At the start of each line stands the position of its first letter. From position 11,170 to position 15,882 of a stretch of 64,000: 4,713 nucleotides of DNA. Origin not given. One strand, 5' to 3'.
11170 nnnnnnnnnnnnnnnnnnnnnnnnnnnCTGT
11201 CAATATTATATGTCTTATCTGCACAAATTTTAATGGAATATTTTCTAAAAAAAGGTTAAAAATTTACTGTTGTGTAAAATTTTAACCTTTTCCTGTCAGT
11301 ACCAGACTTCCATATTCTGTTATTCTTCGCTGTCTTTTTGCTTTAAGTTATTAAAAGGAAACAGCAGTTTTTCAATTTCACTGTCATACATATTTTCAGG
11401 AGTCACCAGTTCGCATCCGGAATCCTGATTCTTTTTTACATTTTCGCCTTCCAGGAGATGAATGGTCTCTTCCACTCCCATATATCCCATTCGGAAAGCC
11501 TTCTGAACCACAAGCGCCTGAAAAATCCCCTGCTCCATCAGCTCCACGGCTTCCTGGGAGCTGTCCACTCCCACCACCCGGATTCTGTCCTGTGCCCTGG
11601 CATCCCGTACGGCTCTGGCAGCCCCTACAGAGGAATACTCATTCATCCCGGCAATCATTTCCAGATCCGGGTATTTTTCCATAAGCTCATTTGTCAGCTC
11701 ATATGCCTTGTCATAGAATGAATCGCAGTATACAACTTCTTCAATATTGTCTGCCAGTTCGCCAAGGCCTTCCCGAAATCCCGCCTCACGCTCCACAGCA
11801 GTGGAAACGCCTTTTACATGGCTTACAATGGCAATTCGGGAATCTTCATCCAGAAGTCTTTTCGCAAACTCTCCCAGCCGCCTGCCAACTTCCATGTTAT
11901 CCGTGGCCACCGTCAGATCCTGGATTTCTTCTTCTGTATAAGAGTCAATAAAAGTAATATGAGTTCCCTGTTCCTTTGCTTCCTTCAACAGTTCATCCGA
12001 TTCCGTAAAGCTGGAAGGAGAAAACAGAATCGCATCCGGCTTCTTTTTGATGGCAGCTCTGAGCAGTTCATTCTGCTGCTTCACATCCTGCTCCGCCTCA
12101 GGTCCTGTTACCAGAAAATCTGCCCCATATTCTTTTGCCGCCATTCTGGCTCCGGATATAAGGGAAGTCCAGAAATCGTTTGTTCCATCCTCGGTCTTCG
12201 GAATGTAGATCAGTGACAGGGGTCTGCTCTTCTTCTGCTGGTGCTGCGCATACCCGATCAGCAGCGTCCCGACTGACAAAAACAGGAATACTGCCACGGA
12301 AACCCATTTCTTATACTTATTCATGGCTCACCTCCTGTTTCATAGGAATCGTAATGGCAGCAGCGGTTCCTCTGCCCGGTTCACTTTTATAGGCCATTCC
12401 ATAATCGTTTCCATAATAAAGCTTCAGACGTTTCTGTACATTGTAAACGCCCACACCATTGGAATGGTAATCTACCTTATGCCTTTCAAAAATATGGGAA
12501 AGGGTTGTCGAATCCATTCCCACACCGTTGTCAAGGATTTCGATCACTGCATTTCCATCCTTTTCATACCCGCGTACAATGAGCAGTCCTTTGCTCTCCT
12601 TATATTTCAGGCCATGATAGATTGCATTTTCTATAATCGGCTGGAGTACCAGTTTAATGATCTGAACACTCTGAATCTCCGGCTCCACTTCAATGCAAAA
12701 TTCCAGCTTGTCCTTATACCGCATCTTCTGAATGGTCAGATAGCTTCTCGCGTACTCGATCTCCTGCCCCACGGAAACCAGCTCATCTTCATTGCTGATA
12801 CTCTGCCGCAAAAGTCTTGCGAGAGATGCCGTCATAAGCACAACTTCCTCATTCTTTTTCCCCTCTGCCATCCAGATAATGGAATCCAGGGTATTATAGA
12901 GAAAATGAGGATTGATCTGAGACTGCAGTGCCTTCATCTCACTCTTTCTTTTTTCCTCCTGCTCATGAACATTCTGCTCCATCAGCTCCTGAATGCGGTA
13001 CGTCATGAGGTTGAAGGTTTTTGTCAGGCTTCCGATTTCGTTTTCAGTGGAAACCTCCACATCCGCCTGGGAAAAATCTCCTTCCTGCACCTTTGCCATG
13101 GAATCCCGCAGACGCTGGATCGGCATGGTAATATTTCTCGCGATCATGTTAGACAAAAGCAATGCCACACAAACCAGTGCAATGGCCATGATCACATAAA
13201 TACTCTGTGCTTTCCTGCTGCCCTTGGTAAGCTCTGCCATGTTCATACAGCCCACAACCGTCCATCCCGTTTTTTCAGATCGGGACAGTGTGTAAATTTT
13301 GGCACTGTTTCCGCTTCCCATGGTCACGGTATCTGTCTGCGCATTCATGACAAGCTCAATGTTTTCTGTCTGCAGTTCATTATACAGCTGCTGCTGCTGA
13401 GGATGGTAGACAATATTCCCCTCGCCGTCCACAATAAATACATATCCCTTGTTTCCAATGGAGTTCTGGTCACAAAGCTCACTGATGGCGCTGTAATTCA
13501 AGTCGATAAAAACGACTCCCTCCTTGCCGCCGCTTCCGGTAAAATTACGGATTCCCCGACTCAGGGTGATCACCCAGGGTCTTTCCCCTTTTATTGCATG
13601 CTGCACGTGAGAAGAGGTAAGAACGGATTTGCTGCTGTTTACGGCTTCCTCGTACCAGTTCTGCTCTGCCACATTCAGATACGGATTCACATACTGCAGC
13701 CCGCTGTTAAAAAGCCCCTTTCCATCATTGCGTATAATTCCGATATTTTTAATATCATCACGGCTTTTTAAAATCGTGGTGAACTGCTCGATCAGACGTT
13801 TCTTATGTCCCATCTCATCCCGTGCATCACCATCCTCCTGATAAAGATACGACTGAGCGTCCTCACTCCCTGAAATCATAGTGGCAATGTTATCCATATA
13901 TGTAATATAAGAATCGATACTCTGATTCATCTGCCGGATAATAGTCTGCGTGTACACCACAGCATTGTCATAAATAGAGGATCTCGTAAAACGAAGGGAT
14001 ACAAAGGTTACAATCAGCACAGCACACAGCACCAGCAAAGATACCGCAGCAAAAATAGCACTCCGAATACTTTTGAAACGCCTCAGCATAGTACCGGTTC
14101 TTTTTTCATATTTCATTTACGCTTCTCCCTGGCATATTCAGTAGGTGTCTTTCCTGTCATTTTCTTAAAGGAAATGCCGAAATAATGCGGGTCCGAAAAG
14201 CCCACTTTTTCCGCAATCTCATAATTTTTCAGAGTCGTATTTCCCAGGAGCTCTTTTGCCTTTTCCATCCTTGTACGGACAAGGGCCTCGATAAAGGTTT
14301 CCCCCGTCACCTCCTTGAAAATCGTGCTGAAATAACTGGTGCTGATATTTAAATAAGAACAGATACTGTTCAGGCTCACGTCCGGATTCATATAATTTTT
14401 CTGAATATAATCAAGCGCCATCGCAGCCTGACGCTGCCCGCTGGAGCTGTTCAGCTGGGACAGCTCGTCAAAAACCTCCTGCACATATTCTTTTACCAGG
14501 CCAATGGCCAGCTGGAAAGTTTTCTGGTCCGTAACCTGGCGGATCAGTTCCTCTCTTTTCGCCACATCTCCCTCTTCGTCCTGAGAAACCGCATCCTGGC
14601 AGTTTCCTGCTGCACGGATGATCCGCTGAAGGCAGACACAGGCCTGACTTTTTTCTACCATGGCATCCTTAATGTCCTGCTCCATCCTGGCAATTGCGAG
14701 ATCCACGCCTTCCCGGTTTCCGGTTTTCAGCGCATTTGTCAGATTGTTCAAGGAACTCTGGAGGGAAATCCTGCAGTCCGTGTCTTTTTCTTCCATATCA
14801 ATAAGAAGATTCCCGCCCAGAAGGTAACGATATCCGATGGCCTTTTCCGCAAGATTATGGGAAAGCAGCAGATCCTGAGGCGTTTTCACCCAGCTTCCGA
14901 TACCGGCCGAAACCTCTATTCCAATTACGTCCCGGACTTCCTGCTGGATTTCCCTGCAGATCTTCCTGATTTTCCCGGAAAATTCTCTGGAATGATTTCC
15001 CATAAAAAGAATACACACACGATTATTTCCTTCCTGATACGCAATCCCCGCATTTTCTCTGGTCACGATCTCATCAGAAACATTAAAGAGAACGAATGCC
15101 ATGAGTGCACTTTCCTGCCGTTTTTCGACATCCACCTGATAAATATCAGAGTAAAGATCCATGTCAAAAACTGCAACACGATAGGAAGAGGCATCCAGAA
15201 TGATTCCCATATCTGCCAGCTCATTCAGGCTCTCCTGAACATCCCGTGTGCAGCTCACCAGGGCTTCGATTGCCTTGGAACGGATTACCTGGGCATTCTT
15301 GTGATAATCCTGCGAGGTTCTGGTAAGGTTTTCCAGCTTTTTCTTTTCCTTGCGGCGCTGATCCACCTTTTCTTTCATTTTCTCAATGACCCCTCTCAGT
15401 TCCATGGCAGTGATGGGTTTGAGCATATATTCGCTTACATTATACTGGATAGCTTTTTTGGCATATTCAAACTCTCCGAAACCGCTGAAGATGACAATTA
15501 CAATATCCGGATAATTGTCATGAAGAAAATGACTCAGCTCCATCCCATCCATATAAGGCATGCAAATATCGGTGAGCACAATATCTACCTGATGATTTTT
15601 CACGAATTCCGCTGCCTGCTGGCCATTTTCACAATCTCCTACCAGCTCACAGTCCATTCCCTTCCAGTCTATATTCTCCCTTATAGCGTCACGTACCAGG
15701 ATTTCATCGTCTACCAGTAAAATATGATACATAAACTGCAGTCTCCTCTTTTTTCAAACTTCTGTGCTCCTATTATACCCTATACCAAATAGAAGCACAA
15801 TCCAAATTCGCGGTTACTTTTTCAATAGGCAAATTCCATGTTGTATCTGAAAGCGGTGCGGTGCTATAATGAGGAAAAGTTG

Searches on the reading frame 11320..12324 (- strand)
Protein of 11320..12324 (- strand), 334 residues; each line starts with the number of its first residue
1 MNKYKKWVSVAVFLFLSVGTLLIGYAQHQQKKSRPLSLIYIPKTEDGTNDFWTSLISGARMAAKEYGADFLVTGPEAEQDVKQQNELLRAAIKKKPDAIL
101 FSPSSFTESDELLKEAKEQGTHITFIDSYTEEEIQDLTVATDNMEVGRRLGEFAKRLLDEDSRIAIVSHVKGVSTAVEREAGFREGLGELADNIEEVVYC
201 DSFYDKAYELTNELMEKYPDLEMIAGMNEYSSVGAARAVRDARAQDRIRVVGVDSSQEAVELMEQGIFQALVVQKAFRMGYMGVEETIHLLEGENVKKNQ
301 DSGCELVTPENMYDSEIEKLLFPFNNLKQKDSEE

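Call 19: search_protein_families(library=pfam, proteins=[window:11320-12324:-], max_evalue=0.00001)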
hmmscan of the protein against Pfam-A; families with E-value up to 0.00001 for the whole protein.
window:11320-12324:- (334 aa): 3 families
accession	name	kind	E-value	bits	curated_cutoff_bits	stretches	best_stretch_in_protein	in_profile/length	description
PF13407.12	Peripla_BP_4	-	2e-49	168.9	35.1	1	47-294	8-257/258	Periplasmic binding protein domain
PF00532.27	Peripla_BP_1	-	1.2e-17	64.8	22.2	1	48-252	12-222/281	Periplasmic binding proteins and sugar binding domain of LacI family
PF13377.12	Peripla_BP_3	-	3.1e-07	31.1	26.5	0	163-300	11-154/167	Periplasmic binding protein-like domain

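Call 75: search_solved_structures(query=window:11320-12324:-, max_evalue=1e-8)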
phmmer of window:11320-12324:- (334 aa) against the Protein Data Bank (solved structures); distinct sequences matched with E-value up to 1e-8: 54.
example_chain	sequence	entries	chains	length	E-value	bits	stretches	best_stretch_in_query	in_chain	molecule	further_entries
3brs_A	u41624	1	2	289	1.8e-79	270.7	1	37-311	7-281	Periplasmic binding protein/LacI transcriptional regulator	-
4rxt_A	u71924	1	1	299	2e-32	116.2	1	44-323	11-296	Sugar ABC transporter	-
4wut_A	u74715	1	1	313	2.4e-29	106.1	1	43-321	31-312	ABC transporter substrate binding protein (Ribose)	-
5dkv_A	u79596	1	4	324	1e-22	84.3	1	37-322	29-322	ABC transporter substrate binding protein (Ribose)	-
2qvc_A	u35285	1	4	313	3.4e-22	82.6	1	48-312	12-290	Sugar ABC transporter, periplasmic sugar-binding protein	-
2h3h_A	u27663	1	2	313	3.8e-22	82.4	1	49-291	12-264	Sugar ABC transporter, periplasmic sugar-binding protein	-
2ioy_A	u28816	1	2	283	6.4e-22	81.7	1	48-315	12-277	Periplasmic sugar-binding protein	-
5xss_X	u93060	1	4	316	2.7e-21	79.6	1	44-297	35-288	Periplasmic binding protein/LacI transcriptional regulator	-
5xsj_X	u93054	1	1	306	2.8e-21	79.6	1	44-297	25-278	Periplasmic binding protein/LacI transcriptional regulator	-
3c6q_B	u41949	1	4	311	4.9e-21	78.8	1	48-292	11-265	Sugar ABC transporter, periplasmic sugar-binding protein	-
7e7m_A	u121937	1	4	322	1.6e-20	77.1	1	72-312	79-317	D-ribose ABC transporter substrate-binding protein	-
5xsd_A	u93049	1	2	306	3.4e-20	76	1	44-297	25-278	Periplasmic binding protein/LacI transcriptional regulator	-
6gq0_A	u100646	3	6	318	5.8e-20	75.3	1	40-297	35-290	Putative sugar binding protein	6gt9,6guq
4yle_A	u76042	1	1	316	5.8e-19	72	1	25-303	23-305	Periplasmic binding protein/LacI transcriptional regulator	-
3g1w_A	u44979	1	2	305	7.4e-19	71.6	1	41-293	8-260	Sugar ABC transporter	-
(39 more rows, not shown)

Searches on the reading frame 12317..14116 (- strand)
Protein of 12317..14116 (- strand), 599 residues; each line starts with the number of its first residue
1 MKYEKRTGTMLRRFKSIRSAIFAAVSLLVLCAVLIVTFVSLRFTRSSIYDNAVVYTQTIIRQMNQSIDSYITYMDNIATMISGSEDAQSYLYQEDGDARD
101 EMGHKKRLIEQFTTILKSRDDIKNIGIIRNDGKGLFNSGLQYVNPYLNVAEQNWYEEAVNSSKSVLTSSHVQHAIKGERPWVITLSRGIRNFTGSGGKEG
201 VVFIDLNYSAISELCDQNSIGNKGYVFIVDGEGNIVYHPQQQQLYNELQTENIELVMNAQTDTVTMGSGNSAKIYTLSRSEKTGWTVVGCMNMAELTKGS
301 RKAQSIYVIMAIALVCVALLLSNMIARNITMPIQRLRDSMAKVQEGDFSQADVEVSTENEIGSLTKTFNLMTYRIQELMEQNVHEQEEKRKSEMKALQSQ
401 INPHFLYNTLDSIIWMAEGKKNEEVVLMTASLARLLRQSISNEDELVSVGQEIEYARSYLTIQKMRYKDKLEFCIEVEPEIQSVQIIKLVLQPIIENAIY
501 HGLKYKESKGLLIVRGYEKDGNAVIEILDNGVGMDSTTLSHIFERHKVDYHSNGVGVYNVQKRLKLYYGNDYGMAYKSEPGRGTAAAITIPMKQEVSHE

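Call 19: search_protein_families(library=pfam, proteins=[window:12317-14116:-], max_evalue=0.00001)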
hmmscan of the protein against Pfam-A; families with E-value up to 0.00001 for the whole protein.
window:12317-14116:- (599 aa): 4 families
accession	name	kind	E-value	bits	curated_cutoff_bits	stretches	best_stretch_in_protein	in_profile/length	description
PF02743.24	dCache_1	-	2.3e-34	119.5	45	1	55-289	10-239/240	Cache domain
PF06580.19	His_kinase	-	7.7e-28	97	25.2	1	393-471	2-81/81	Histidine kinase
PF02518.31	HATPase_c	-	1e-11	45.7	26.4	1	488-593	7-110/111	Histidine kinase-, DNA gyrase B-, and HSP90-like ATPase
PF00672.30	HAMP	-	1.6e-10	41.6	25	1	325-372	2-48/53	HAMP domain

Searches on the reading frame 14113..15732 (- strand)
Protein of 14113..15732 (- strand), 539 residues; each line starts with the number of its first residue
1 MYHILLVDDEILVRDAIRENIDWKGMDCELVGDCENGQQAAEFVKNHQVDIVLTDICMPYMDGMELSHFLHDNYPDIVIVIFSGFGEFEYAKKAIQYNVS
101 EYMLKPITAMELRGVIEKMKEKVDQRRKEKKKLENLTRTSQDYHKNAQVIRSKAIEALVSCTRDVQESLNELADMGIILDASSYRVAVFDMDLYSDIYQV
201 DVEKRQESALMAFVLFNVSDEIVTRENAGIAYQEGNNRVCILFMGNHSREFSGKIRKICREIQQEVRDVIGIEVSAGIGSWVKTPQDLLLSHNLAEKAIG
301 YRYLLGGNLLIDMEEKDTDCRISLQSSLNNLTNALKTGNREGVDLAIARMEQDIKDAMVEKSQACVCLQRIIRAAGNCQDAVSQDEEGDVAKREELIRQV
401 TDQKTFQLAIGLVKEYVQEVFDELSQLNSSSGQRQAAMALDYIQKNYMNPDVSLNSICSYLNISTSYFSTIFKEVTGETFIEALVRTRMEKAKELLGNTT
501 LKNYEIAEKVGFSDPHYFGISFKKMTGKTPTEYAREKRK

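Call 19: search_protein_families(library=pfam, proteins=[window:14113-15732:-], max_evalue=0.00001)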
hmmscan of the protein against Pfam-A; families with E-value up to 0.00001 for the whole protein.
window:14113-15732:- (539 aa): 3 families
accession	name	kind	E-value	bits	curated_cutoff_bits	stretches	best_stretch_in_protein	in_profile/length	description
PF00072.30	Response_reg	-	9.4e-23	80.9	30.2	1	4-116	1-110/111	Response regulator receiver domain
PF12833.13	HTH_18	-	1.5e-19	70.5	33.6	1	458-535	2-79/80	Helix-turn-helix domain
PF00165.29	HTH_AraC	-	7.6e-12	45.5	26.6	0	444-482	2-39/42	Bacterial regulatory helix-turn-helix proteins, AraC family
